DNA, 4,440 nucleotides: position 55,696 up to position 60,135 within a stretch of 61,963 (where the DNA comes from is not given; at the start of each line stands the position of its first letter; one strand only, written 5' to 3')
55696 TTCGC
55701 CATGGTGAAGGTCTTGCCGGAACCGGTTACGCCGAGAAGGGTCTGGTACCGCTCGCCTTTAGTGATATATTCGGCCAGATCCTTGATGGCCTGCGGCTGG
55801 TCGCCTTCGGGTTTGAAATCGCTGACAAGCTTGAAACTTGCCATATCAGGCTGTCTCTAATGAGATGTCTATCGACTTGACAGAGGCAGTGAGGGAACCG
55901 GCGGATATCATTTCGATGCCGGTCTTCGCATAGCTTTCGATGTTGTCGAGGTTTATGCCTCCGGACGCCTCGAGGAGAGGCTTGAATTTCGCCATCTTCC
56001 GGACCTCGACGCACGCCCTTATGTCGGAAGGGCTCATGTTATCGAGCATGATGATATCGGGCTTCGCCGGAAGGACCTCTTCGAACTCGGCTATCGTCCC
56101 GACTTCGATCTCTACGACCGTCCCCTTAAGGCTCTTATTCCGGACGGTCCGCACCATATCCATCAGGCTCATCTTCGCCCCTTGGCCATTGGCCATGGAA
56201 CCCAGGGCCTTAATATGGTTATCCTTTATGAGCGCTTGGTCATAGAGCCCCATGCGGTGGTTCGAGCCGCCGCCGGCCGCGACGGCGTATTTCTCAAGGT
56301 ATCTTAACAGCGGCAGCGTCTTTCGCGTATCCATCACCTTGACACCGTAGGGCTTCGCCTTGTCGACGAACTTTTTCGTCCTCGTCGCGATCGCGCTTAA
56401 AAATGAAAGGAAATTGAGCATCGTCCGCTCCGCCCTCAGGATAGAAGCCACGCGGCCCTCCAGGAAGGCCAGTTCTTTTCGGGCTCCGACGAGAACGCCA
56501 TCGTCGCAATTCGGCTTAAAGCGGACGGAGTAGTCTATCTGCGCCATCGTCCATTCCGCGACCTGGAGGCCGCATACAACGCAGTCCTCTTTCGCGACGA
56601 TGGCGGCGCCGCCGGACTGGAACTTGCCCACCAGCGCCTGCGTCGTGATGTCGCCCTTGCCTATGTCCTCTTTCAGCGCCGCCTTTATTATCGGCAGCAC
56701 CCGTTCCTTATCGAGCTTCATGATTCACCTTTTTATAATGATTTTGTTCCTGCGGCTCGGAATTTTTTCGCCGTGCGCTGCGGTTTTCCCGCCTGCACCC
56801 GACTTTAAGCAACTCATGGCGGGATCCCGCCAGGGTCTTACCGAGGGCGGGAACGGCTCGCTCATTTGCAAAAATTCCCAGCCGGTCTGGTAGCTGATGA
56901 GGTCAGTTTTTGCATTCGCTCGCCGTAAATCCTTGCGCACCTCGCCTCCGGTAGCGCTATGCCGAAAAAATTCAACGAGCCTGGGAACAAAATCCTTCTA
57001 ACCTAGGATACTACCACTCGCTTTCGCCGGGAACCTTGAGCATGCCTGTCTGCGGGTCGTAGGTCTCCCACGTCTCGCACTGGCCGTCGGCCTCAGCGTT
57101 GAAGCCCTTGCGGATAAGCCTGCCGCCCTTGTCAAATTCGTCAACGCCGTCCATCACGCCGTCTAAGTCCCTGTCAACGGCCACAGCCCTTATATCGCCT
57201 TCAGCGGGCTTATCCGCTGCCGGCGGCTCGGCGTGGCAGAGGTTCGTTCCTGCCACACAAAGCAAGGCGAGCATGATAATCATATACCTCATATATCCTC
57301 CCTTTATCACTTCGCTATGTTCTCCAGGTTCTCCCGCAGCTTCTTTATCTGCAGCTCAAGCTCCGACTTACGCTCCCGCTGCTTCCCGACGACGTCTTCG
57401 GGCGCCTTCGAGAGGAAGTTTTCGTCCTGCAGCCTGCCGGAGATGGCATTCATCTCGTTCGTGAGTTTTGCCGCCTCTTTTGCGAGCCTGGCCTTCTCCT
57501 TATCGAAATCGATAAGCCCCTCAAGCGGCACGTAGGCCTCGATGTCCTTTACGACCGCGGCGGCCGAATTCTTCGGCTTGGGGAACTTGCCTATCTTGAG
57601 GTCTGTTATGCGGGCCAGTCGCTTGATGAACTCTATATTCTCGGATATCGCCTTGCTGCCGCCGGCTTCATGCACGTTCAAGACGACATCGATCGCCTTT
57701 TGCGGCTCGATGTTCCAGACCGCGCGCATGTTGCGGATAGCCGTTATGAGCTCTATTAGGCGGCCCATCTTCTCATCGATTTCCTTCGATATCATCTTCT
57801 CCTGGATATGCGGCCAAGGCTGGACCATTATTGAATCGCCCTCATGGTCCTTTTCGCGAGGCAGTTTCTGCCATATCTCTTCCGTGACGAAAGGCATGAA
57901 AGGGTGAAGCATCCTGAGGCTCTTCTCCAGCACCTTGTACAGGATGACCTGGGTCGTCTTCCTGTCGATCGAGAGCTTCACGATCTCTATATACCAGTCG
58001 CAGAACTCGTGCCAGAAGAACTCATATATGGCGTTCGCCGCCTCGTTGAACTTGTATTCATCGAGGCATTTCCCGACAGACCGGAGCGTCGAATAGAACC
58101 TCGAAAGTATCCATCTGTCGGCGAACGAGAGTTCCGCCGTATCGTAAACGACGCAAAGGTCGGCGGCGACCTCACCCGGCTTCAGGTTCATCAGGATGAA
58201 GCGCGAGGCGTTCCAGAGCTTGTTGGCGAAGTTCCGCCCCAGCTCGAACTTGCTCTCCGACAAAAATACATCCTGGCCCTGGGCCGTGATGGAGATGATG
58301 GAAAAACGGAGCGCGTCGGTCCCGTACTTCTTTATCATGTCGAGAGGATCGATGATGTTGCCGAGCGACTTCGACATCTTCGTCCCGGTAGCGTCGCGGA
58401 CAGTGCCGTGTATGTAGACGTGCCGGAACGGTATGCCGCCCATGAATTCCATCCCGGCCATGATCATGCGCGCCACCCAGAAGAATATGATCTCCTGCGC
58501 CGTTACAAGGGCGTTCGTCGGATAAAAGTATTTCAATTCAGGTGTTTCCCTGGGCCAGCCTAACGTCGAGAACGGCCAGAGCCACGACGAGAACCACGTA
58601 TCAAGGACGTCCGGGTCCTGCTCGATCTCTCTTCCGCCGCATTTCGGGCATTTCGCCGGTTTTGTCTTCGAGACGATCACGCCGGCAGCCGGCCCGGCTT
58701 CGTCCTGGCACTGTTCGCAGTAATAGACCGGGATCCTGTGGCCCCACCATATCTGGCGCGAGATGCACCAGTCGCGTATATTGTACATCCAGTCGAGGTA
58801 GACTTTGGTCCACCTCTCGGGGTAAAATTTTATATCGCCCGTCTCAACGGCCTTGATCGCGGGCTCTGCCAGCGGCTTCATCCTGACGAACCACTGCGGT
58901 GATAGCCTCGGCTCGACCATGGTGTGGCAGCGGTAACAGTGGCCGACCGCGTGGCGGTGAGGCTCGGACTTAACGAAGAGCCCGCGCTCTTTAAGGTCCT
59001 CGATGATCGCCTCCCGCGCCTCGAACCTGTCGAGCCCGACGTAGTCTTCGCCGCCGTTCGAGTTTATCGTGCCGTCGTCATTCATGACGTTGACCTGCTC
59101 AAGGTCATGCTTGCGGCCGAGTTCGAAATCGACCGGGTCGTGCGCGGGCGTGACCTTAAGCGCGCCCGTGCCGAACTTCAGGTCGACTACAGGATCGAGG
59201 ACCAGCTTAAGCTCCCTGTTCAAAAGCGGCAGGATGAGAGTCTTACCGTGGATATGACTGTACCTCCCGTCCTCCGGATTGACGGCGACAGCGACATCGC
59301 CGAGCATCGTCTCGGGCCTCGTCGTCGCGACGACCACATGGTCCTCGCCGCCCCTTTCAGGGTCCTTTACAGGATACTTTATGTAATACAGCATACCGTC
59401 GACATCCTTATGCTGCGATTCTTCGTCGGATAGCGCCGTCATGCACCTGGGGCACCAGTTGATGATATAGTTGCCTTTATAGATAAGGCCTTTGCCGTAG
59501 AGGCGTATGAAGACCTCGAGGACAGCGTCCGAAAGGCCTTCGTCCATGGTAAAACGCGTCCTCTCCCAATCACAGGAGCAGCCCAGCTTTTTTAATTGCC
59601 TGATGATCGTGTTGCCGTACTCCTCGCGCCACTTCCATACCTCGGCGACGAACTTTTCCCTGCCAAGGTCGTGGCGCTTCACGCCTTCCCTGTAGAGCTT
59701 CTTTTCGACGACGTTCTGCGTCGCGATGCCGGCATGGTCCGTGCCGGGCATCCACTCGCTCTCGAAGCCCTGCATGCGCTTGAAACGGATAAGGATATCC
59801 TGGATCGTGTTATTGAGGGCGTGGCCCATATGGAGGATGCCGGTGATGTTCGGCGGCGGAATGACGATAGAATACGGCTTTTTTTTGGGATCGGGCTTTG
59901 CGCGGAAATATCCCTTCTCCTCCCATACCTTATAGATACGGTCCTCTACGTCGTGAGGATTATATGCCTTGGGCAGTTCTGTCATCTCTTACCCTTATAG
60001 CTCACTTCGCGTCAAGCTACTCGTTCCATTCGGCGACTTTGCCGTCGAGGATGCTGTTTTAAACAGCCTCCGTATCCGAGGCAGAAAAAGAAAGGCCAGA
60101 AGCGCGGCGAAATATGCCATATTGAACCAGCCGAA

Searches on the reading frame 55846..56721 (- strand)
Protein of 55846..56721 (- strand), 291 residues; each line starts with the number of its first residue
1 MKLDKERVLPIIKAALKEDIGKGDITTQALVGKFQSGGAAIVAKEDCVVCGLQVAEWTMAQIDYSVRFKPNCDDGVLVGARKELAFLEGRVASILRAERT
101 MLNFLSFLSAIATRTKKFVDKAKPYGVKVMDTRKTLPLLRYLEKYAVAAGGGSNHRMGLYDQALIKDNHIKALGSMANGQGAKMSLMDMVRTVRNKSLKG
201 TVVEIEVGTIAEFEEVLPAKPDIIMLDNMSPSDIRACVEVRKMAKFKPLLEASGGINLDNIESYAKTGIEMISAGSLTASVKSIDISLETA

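Call 64: search_protein_families(library=ncbifam, proteins=[window:55846-56721:-], max_evalue=1e-10)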
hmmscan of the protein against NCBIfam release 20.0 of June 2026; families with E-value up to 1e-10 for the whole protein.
window:55846-56721:- (291 aa): 2 families
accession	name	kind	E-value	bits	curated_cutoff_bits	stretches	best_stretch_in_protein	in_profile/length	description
TIGR00078.1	nadC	equivalog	2.6e-85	285.9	198.4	1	12-289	2-268/269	carboxylating nicotinate-nucleotide diphosphorylase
TIGR01334.1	modD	hypoth_equivalog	3.5e-32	112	178.85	1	12-273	8-261/277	ModD protein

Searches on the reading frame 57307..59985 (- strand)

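Call 64: search_protein_families(library=ncbifam, proteins=[window:57307-59985:-], max_evalue=1e-10)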
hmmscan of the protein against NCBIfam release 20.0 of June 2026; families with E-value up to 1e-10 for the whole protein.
window:57307-59985:- (892 aa): 15 families
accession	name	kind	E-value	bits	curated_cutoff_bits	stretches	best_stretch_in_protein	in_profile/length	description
NF004349.1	PRK05729.1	equivalog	0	1243.8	704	1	6-886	2-859/860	valine--tRNA ligase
NF011492.0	PRK14900.1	equivalog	0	1131.1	1783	1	2-890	7-893/1044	valine--tRNA ligase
TIGR00422.1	valS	equivalog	0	1128.8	612.1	1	5-872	2-861/863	valine--tRNA ligase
NF009687.0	PRK13208.1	equivalog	6.7e-187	623.2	738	1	2-800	4-790/801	valine--tRNA ligase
TIGR00392.1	ileS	equivalog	1.1e-129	434.1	621.4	2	260-763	312-842/861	isoleucine--tRNA ligase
NF000540.1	alt_ValS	exception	1.1e-94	318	900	1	11-793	7-823/827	valine--tRNA ligase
NF000258.1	MupB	exception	2.1e-76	257.6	1900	2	264-764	301-813/1033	mupirocin-resistant isoleucine--tRNA ligase MupB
NF008957.0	PRK12300.1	subfamily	2.2e-69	234.4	677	2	483-790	573-856/946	leucine--tRNA ligase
NF000257.1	MupA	exception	1.8e-67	227.9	1900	2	269-755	302-802/1024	mupirocin-resistant isoleucine--tRNA ligase MupA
NF040702.1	ileS_w_GNAT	exception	7.2e-65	219.3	1999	2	257-739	491-982/1100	isoleucine--tRNA ligase, N-acetyltransferase domain-containing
TIGR00395.1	leuS_arch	equivalog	2.3e-58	198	648.5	2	305-789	387-845/938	leucine--tRNA ligase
TIGR00396.1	leuS_bact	equivalog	6.7e-53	180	548.4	2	8-197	1-172/843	leucine--tRNA ligase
TIGR00398.1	metG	equivalog_domain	4.4e-31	108.2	336.35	1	520-714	312-507/530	methionine--tRNA ligase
NF008900.0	PRK12267.1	equivalog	9.1e-29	100.4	598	1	460-732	224-499/648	methionine--tRNA ligase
NF001100.0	PRK00133.1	equivalog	1.6e-16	60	587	0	521-740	316-535/676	methionine--tRNA ligase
